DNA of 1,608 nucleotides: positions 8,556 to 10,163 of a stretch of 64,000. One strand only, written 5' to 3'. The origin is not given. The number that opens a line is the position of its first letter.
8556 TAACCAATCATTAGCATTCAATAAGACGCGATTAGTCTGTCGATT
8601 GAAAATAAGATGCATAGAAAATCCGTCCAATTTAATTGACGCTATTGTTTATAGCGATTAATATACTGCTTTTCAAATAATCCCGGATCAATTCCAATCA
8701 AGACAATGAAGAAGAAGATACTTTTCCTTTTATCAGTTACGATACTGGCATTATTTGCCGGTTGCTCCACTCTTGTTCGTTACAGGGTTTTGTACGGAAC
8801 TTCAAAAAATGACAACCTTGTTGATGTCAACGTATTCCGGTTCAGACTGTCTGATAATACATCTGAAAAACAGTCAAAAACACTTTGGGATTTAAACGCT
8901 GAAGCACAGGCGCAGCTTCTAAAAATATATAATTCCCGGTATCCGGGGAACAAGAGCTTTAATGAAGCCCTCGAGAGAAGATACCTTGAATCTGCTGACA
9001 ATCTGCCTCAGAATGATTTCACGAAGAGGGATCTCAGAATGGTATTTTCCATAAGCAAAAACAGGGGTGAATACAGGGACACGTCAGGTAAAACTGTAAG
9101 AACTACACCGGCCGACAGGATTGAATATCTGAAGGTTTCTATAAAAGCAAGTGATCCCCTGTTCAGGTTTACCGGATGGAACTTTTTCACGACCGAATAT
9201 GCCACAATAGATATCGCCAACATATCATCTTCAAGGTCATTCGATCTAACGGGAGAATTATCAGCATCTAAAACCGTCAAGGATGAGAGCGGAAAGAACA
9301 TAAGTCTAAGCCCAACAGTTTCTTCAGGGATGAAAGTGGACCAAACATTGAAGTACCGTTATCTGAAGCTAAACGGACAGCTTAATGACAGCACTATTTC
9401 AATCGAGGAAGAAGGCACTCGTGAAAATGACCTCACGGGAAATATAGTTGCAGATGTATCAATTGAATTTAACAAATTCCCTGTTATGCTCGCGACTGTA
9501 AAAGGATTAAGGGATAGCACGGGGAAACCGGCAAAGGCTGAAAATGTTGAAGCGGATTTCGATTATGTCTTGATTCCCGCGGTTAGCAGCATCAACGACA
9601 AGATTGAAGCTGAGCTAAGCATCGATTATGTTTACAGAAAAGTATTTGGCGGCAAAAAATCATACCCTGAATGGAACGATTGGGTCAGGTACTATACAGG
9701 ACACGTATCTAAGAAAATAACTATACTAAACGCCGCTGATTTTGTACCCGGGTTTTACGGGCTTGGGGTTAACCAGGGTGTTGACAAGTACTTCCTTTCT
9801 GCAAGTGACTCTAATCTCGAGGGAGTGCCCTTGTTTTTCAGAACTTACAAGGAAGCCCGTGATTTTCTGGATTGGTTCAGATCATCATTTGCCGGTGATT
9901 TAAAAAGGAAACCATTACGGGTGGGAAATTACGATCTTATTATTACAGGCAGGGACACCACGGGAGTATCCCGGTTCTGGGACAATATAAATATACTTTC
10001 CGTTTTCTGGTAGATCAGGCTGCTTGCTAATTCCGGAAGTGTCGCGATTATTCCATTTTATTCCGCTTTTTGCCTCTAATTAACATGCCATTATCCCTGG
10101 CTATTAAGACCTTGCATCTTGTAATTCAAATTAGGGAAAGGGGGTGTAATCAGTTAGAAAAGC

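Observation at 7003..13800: Seven-gene accessory block: three signal-peptide-less hydrolases interleaved with membrane/coiled-coil proteins (candidate conflict/defence-type island)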

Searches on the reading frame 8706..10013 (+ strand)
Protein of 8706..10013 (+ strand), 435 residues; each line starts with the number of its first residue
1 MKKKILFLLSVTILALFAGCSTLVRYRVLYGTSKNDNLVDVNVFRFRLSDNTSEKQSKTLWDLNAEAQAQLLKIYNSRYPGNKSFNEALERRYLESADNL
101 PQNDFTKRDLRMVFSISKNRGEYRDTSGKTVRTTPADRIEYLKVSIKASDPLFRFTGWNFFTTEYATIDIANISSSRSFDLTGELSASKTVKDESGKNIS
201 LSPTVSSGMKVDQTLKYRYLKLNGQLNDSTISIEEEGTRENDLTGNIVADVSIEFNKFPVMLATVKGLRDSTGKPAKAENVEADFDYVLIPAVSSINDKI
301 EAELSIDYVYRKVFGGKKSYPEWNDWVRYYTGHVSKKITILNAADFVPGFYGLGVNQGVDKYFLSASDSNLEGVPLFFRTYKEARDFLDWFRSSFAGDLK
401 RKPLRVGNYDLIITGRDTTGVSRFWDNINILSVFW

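Call 4: search_protein_families(library=pfam, proteins=[window:8706-10013:+], max_evalue=0.1)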
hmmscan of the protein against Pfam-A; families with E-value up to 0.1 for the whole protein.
window:8706-10013:+ (435 aa): 0 families

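Call 5: search_protein_families(library=padloc, proteins=[window:8706-10013:+], max_evalue=0.1)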
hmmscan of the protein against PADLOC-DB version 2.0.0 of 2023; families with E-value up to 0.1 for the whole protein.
window:8706-10013:+ (435 aa): 0 families

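Call 6: search_protein_families(library=ncbifam, proteins=[window:8706-10013:+], max_evalue=0.1)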
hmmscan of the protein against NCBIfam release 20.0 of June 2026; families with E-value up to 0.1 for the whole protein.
window:8706-10013:+ (435 aa): 0 families

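Call 7: search_protein_families(library=phrogs, proteins=[window:8706-10013:+], max_evalue=0.01)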
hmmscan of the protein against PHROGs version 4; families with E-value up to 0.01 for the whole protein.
window:8706-10013:+ (435 aa): 0 families

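Call 18: search_protein_families(library=pfam, proteins=[window:8706-10013:+], max_evalue=10)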
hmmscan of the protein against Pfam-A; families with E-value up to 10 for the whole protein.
window:8706-10013:+ (435 aa): 0 families

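Call 20: find_homologous_proteins(query=window:8706-10013:+)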
Query window:8706-10013:+ (435 aa): 190 proteins with E <= 0.001 among 6679 candidates; the best 120 are listed.
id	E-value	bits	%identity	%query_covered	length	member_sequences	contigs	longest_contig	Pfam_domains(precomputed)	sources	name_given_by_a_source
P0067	5.4e-287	969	100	100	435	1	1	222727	-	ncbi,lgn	ncbi:MAG: hypothetical protein U0X39_01515 [Bacteroidales bacterium]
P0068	6.2e-129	449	48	100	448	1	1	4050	-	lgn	-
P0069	8.8e-128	445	51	93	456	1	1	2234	-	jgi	jgi:hypothetical protein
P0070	2.0e-119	418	47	100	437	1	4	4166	-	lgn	-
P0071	1.7e-108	382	43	100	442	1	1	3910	-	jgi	jgi:hypothetical protein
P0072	2.4e-107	378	41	100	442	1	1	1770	-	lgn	-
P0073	5.2e-103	363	44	97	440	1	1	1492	-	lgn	-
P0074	8.9e-103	363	44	94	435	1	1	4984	-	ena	-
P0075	5.6e-102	360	43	92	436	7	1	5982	-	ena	-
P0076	6.2e-102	360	42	97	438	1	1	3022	-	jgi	jgi:hypothetical protein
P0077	6.6e-102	360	43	96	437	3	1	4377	-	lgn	-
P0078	2.8e-101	358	42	95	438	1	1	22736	-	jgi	jgi:hypothetical protein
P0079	2.8e-100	354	43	94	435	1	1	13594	-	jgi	jgi:hypothetical protein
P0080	4.0e-100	354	42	97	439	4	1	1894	-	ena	-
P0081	7.7e-100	353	43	96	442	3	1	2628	-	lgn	-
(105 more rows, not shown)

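Call 22: find_related_loci(query=A1, collection=genome_contigs, flank=10000)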
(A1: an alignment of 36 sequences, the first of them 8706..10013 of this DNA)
Query A1 (435 aa) in genome_contigs; peptide patterns used: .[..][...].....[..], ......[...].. (x = any residue, [..] = any of these).
101 stretches matched a pattern; 66 encode a relative of the query (tblastn E <= 1e-3); 64 distinct loci.
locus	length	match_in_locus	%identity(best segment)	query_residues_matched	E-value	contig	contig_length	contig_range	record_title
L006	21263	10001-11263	41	1-419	8e-101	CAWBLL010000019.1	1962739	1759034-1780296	MAG: uncultured Bacteroidales bacterium isolate MFD02416.bin.1.315 genome assembly, contig: contig_5968, whole genome sh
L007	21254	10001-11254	41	1-419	8e-100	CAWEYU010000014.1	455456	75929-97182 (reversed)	MAG: uncultured Bacteroidales bacterium isolate MFD05942.bin.1.356 genome assembly, contig: contig_64404, whole genome s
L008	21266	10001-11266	42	1-420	9e-100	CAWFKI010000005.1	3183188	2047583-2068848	MAG: uncultured Bacteroidales bacterium isolate MFD01872.bin.1.132 genome assembly, contig: contig_69320, whole genome s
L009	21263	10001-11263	40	1-419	1e-98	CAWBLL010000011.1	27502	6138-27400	MAG: uncultured Bacteroidales bacterium isolate MFD02416.bin.1.315 genome assembly, contig: contig_24946, whole genome s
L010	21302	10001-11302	41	1-434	2e-98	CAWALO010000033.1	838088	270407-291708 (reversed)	MAG: uncultured Bacteroidales bacterium isolate MFD04716.bin.2.270 genome assembly, contig: contig_7745, whole genome sh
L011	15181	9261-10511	41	1-419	1e-97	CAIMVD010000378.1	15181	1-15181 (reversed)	MAG: uncultured Bacteroidetes bacterium isolate Loclat_bin-20678 genome assembly, contig: bin-20678:378/411, whole genom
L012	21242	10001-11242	41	7-420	2e-97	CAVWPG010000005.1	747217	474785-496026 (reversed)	MAG: uncultured Bacteroidales bacterium isolate MFD05442.bin.2.79 genome assembly, contig: contig_22243, whole genome sh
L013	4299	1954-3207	38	1-427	2e-94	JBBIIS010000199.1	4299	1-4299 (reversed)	MAG: Bacteroidota bacterium isolate RSF170216_bin_144 NODE_20192_length_4299_cov_3.833883, whole genome shotgun sequence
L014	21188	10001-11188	42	1-398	3e-90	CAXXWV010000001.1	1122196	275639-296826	MAG: Bacteroidales bacterium isolate ae2d0360-5809-4c04-a640-e40ccc137799 genome assembly, contig: contig_1, whole genom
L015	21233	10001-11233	36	9-419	6e-87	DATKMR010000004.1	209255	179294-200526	MAG TPA_asm: Bacteroidales bacterium isolate SMAG_U14716 k141_1565565, whole genome shotgun sequence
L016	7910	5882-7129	38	1-417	1e-86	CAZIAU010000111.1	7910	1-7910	MAG TPA_asm: uncultured Bacteroides sp. isolate binchicken_co150_65 genome assembly, contig: NODE_24190_length_7910_cov_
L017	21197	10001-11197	40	7-416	1e-85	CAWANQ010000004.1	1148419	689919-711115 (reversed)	MAG: uncultured Bacteroidetes bacterium isolate MFD03804.bin.1.203 genome assembly, contig: contig_15584, whole genome s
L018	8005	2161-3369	38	1-418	2e-83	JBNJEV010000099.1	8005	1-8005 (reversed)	MAG: Bacteroidota bacterium isolate Y23_0dBSd1.bin.109 NODE_7551_length_8005_cov_19.103592, whole genome shotgun sequenc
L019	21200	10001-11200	38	11-417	1e-82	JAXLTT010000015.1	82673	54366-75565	MAG: Bacteroidales bacterium isolate STL-BAC11 C3.122.fa-15, whole genome shotgun sequence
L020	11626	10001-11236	39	1-419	2e-79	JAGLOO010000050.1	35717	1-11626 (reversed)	MAG: Bacteroidales bacterium isolate RS_7_37 ROV157_7.bin.37.fa_50, whole genome shotgun sequence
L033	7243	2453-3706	37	3-434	4e-75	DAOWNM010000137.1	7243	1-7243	MAG TPA_asm: Bacteroidota bacterium isolate CSMAG_3028 CSMAG_3028_k141_214446_length_7243_cov_91.7432, whole genome shot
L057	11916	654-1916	38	20-427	7e-88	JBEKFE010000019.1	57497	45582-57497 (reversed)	MAG: Bacteroidales bacterium isolate SPRUCE 222 SPRUCE_222_19, whole genome shotgun sequence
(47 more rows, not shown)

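Call 34: predict_structure(alignment_id=A1)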
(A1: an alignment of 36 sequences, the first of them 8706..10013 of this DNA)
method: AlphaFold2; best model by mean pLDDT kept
length: 435 residues; sequences in the alignment: 36
mean_pLDDT: 71.6   pTM: 0.59
mean pLDDT of the five models: 71.6, 70.8, 70.2, 69.7, 69.5
residues with pLDDT >= 90: 45; 70-90: 234; 50-70: 84; < 50: 72
segments of 3 or more residues with pLDDT < 50: 52-56, 95-99, 166-220, 318-321
pLDDT, mean of each block of 10 residues (from residue 1): 81 71 53 82 76 52 64 72 70 51 77 83 74 77 85 73 50 32 30 35 35 47 68 71 76 86 89 85 89 76 90 64 69 90 85 88 88 88 93 73 83 79 76 85
secondary structure, 60 per line:
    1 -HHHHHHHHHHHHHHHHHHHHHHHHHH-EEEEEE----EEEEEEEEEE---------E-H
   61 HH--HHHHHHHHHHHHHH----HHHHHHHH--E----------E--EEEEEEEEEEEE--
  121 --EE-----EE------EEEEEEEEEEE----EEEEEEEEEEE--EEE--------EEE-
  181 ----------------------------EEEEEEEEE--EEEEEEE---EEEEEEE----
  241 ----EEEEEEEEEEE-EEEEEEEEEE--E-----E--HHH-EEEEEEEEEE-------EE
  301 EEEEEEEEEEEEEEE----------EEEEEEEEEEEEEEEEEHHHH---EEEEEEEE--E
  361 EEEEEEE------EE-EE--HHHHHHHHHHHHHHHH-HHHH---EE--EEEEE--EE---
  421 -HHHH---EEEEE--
elements in order: H2-27 E29-34 E39-48 H65-78 H83-90 E107-118 E138-148 E153-163 E166-168 E177-179 E209-217 E220-226 E230-236 E245-255 E257-266 E282-291 E299-315 E326-342 H343-346 E350-357 E360-367 H381-396 H398-401 E409-413 H422-425 E429-433

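Call 38: fold_search(model_id=the predicted structure, library=pdb)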
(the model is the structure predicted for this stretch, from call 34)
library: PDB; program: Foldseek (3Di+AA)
matches with E <= 10: 279; with E <= 0.001: 2
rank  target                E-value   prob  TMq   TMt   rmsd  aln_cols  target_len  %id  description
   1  4yhd_B                5.6e-04  0.96  0.18  0.26  27.1       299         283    9  Staphylococcal alpha-hemolysin H35A mutant monomer (released 2015-10-21)
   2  6u4p_A                7.0e-04  0.54  0.14  0.19  34.3       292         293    9  Structure-based discovery of a novel small-molecule inhibitor of methicillin-resistant S. aureus (released 2020-03-25)
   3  4p24_B                1.3e-03  0.54  0.14  0.19  31.9       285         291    8  pore forming toxin (released 2015-03-11)
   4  8jx3_A                2.3e-03  0.66  0.16  0.22  34.3       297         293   10  alpha-Hemolysin(G122S/K147R/K237C)-SpyTag/SpyCatcher head to head 14-mer (released 2024-07-03)
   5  4idj_A                2.9e-03  0.69  0.16  0.23  27.0       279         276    9  S.Aureus a-hemolysin monomer in complex with Fab (released 2013-06-26)
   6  4p24_D                3.6e-03  0.47  0.15  0.21  31.9       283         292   10  pore forming toxin (released 2015-03-11)
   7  7ahl_A                4.2e-03  0.35  0.15  0.20  34.3       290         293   10  ALPHA-HEMOLYSIN FROM STAPHYLOCOCCUS AUREUS (released 1998-01-14)
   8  7t82_A                5.0e-03  0.89  0.18  0.25  15.0       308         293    8  Crystal Structure of LEUKOCIDIN E/CENTYRIN S26/FAB B438 (released 2023-01-11)
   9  4p24_F                5.0e-03  0.54  0.17  0.23  34.5       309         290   10  pore forming toxin (released 2015-03-11)
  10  6u3t_B                5.5e-03  0.60  0.16  0.25  27.6       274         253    8  Structure-based discovery of a novel small-molecule inhibitor of methicillin-resistant S. aureus (released 2020-03-25)
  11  8jbq                  5.8e-03  0.60  0.18  0.12  16.3       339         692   10  Pro-alpha-hemolysin of Vibrio campbellii (released 2023-09-27)
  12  1lkf                  6.5e-03  0.93  0.21  0.29  14.8       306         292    9  LEUKOCIDIN F (HLGB) FROM STAPHYLOCOCCUS AUREUS (released 1999-07-28)
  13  3b07_A                7.3e-03  0.54  0.16  0.23  24.9       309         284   10  Crystal structure of octameric pore form of gamma-hemolysin from Staphylococcus aureus (released 2011-10-12)
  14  7p8t                  7.7e-03  0.35  0.14  0.18  27.1       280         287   10  Crystal Structure of leukotoxin LukE from Staphylococcus aureus at 1.5 Angstrom resolution (released 2022-04-06)
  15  7p8x_A                8.1e-03  0.66  0.18  0.25  15.4       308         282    8  Crystal Structure of leukotoxin LukE from Staphylococcus aureus in complex with a doubly sulfated CCR2 N-terminal pept (released 2022-04-06)
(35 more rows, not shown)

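Call 40: find_encoding_contigs(protein=P0070, flank=5000, max_places=4)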
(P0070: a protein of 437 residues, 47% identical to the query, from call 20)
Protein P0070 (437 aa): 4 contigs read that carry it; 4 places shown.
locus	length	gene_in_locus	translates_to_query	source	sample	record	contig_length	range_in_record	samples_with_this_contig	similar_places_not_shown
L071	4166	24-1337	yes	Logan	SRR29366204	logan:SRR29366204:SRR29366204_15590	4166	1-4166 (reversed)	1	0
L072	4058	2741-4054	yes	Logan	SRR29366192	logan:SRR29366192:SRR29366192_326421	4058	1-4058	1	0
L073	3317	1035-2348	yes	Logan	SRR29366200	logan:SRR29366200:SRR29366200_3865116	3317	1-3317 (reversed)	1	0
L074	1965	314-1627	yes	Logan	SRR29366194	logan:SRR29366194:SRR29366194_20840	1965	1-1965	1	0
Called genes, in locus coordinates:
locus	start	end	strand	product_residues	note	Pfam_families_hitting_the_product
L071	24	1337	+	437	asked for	-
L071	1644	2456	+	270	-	PF00112:Peptidase_C1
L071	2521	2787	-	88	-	-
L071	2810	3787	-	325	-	-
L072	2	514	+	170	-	?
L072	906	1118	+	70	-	-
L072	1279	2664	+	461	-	-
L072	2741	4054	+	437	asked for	-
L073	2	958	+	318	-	?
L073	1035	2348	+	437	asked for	-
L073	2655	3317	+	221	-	?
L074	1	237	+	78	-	?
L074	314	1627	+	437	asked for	-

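Call 57: search_solved_structures(query=A1, max_evalue=1)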
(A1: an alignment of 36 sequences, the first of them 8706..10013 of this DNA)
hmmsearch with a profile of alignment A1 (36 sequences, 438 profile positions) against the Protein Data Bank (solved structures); distinct sequences matched with E-value up to 1: 1.
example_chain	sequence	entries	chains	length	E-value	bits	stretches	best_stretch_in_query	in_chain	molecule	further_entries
5xau_B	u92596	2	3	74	0.48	12.1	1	50-91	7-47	Laminin subunit beta-1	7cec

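Call 58: search_protein_families(library=pfam, alignment_id=A1, max_evalue=1)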
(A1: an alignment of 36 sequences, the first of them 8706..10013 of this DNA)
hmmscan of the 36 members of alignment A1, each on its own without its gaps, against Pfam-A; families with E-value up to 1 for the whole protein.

A. member 1, window:8706-10013:+ (435 aa): 0 families

B. families by the number of members that match (of 36 scanned): 17 families
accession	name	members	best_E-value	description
PF18938.6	aRib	2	0.013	Atypical Rib domain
PF11819.13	CUPID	2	0.081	Cytohesin Ubiquitin Protein Inducing Domain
PF08139.17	LPAM_1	2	0.13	Prokaryotic membrane lipoprotein lipid attachment site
PF02369.22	Big_1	1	0.0045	Bacterial Ig-like domain (group 1)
PF22893.2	ULD_2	1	0.047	Ubiquitin-like domain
PF14064.11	HmuY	1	0.054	HmuY protein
PF04769.18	MATalpha_HMGbox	1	0.11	Mating-type protein MAT alpha 1 HMG-box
PF22342.1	T3SS_CopN_3rd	1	0.11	T3SS, Low calcium response E, third helical domain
PF04213.18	HtaA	1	0.11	Htaa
PF20099.4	DUF6489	1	0.12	Family of unknown function (DUF6489)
PF06268.19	Fascin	1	0.12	Fascin domain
PF15493.13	YrpD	1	0.13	Domain of unknown function, YrpD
PF10516.15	SHNi-TPR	1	0.14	SHNi-TPR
PF08681.18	TacA1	1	0.15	Antitoxin TacA 1-like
PF25424.1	PH_35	1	0.15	Fungal deubiquitinating enzyme PH domain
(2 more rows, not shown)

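Call 62: search_protein_families(library=pfam, proteins=[L071:2810-3787:-, L071:2521-2787:-, L012:11325-11768:+], max_evalue=0.001)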
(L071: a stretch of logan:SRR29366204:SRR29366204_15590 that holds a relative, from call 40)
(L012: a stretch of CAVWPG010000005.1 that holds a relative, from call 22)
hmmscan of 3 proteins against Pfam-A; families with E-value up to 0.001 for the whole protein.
L071:2810-3787:- (325 aa): 0 families

L071:2521-2787:- (88 aa): 0 families

L012:11325-11768:+ (147 aa): 0 families

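Call 101: search_solved_structures(query=L011:10595-11623:+, max_evalue=0.1)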
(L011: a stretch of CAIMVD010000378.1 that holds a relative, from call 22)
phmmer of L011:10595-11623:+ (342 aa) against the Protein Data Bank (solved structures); distinct sequences matched with E-value up to 0.1: 14.
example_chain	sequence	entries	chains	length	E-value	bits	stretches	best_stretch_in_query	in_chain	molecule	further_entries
5gwd_A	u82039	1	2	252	3.6e-41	144.5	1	32-230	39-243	Myroilysin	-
5czw_A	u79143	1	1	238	5.5e-41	143.9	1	32-229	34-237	Myroilysin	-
5zjk_A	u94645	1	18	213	6.5e-41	143.7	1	36-230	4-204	Myroilysin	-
3edi_A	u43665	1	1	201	0.0069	18.6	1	40-157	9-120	Tolloid-like protein 1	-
6ht9_A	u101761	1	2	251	0.0072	18.6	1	47-140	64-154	Astacin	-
1ast_A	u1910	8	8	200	0.0082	18.4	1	87-140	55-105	ASTACIN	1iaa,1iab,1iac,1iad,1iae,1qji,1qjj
6saz_A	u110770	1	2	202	0.0084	18.4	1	87-140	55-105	Astacin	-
2jsd_A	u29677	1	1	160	0.0086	18.3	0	118-139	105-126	Matrix metalloproteinase-20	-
1mnc_A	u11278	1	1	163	0.038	16.2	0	124-142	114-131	NEUTROPHIL COLLAGENASE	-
3lq0_A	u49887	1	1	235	0.043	16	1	47-140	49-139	ProAstacin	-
8a28_A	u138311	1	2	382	0.086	15.1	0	58-150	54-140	Metalloendopeptidase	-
3edg_A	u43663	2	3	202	0.088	15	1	39-144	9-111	Bone morphogenetic protein 1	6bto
1i73_A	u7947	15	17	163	0.098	14.9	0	124-142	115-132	NEUTROPHIL COLLAGENASE | MATRIX METALLO PROTEINASE-8 (MET80 FORM) | Matrix Metalloproteinase 8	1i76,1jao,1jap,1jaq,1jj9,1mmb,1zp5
1jan_A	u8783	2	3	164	0.098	14.9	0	124-142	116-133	MATRIX METALLO PROTEINASE-8 (PHE79 FORM) | NEUTROPHIL COLLAGENASE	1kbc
